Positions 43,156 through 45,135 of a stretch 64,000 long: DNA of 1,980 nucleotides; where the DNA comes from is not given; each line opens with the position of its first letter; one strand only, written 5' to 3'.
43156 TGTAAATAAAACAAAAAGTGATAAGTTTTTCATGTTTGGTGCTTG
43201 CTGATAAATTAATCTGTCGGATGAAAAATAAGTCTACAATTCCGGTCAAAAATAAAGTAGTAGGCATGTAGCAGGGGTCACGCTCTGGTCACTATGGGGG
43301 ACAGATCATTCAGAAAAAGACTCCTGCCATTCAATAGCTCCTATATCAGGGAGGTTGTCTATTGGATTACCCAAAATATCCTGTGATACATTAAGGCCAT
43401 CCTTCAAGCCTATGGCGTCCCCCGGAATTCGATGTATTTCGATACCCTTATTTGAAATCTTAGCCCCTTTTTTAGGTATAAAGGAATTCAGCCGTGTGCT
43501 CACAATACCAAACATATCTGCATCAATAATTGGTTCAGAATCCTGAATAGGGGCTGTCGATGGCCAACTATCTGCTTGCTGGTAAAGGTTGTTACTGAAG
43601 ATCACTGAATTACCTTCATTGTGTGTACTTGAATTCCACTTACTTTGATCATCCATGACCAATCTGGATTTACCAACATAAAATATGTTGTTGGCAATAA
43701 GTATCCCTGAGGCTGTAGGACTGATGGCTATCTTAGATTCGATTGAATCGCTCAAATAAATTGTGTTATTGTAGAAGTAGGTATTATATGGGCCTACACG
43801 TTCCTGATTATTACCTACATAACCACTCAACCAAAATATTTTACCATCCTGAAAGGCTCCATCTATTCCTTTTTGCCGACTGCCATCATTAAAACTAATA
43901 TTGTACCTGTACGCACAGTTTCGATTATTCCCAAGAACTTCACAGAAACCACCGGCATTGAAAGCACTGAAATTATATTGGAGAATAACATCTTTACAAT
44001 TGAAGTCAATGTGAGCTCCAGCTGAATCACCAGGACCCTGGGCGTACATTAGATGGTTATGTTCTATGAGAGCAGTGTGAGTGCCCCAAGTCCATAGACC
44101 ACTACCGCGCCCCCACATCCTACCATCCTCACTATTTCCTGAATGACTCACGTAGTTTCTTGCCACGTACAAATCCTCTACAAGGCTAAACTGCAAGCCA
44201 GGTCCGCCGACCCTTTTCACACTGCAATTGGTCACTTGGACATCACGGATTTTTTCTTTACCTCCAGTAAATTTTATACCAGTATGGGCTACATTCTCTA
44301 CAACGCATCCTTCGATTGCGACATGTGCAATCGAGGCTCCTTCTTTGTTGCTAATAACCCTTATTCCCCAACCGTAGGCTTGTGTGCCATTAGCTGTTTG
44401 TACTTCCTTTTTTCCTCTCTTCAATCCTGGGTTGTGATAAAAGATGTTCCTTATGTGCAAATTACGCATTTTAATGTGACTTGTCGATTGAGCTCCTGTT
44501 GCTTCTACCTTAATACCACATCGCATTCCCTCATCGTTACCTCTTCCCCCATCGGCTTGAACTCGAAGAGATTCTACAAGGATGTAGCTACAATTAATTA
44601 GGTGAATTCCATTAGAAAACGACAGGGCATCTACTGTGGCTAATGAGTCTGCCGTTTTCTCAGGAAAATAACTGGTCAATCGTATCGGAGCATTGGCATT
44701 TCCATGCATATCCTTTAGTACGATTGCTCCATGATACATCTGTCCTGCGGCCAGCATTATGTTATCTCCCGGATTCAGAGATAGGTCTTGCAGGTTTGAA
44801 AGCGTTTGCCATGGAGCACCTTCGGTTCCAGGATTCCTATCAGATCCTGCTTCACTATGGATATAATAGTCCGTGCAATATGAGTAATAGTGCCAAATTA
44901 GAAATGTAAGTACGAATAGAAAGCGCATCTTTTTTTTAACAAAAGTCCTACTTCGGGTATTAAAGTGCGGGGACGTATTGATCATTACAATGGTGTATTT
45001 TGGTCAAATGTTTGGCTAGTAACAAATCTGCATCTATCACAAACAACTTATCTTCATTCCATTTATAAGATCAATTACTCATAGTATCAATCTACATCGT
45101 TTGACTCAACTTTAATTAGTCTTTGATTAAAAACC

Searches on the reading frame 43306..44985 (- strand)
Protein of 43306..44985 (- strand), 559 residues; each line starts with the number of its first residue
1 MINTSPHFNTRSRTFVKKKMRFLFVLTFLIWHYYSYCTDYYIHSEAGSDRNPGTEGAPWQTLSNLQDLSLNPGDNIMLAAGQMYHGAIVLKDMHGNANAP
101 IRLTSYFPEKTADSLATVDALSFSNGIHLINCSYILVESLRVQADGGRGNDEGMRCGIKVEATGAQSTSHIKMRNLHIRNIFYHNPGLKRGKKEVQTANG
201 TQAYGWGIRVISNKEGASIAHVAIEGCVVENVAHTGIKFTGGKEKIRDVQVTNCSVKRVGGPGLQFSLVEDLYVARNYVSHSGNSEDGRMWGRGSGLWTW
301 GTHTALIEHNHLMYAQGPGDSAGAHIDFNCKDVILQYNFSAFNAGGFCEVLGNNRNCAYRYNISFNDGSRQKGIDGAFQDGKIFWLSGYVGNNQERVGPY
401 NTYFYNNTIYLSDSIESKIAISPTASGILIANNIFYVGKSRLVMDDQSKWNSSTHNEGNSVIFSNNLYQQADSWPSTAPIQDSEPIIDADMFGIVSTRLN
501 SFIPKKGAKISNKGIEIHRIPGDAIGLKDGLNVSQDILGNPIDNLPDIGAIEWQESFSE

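Call 6: search_protein_families(library=pfam, proteins=[window:43306-44985:-], max_evalue=0.001)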
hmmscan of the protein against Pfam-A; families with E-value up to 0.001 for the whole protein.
window:43306-44985:- (559 aa): 0 families

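Call 36: search_solved_structures(query=window:43306-44985:-, max_evalue=1, show_alignments=1)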
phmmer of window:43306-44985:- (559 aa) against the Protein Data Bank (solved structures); distinct sequences matched with E-value up to 1: 3.
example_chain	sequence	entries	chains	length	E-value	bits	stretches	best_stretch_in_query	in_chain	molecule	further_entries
7v6m_A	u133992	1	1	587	2.1e-12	49.6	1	38-131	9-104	Fibronectin type III domain-containing protein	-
6kqs_A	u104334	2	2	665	7.2e-11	44.6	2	40-106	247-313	lacto-N-biosidase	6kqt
1ta9_A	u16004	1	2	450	0.19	13.4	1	292-349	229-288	glycerol dehydrogenase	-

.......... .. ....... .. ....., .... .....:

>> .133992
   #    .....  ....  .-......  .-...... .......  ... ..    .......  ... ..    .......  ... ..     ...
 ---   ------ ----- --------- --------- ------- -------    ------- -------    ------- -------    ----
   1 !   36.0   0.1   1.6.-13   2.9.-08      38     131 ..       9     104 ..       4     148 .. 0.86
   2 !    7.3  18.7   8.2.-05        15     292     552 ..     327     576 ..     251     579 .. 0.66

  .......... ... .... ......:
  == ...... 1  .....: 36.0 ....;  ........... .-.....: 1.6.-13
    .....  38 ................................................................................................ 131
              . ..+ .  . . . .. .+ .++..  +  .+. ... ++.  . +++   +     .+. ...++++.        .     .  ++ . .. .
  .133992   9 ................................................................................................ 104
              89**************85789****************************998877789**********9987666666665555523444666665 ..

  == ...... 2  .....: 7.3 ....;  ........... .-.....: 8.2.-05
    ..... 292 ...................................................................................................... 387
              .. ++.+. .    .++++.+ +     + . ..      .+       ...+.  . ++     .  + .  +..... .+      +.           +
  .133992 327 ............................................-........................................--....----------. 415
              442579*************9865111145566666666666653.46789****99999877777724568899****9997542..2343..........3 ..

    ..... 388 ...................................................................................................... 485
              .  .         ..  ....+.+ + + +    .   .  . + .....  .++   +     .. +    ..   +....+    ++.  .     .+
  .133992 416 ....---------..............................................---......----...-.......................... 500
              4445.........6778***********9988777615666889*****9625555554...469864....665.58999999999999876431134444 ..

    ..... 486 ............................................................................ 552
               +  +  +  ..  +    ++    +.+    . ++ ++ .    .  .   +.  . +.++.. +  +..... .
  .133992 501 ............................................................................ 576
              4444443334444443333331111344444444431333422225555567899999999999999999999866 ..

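Call 37: search_protein_families(library=ncbifam, proteins=[window:43306-44985:-], max_evalue=0.01)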
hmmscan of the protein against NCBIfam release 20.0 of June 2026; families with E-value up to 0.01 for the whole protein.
window:43306-44985:- (559 aa): 2 families
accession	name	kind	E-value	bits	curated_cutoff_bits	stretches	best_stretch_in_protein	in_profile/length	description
NF047897.1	LctobiosidLnbX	equivalog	1.4e-12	46.4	2500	1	35-110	41-120/1498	lacto-N-biosidase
NF047854.1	LIC10774_subfam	equivalog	0.001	18.1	380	1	37-82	58-102/358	LIC10774/LIC10365 family surface protein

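Call 89: search_solved_structures(query=A4, max_evalue=0.1, show_alignments=1)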
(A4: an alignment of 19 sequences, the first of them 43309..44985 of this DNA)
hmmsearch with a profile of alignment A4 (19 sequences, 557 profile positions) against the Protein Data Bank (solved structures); distinct sequences matched with E-value up to 0.1: 6.
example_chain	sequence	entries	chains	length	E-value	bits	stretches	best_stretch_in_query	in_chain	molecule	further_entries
6kqs_A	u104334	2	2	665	2e-50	175.1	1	33-367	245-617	lacto-N-biosidase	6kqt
7v6m_A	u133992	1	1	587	7.8e-48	166.5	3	29-284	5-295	Fibronectin type III domain-containing protein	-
5gqc_A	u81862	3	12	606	8.4e-43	149.9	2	145-554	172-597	Lacto-N-biosidase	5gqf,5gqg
24mr_A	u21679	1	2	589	9.2e-41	143.2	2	145-554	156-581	Lacto-N-biosidase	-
7v6i_A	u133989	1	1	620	3.3e-40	141.3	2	29-145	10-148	Lacto-N-biosidase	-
6hj6_A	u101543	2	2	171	0.087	14.5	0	324-344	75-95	Pre-glycoprotein polyprotein GP complex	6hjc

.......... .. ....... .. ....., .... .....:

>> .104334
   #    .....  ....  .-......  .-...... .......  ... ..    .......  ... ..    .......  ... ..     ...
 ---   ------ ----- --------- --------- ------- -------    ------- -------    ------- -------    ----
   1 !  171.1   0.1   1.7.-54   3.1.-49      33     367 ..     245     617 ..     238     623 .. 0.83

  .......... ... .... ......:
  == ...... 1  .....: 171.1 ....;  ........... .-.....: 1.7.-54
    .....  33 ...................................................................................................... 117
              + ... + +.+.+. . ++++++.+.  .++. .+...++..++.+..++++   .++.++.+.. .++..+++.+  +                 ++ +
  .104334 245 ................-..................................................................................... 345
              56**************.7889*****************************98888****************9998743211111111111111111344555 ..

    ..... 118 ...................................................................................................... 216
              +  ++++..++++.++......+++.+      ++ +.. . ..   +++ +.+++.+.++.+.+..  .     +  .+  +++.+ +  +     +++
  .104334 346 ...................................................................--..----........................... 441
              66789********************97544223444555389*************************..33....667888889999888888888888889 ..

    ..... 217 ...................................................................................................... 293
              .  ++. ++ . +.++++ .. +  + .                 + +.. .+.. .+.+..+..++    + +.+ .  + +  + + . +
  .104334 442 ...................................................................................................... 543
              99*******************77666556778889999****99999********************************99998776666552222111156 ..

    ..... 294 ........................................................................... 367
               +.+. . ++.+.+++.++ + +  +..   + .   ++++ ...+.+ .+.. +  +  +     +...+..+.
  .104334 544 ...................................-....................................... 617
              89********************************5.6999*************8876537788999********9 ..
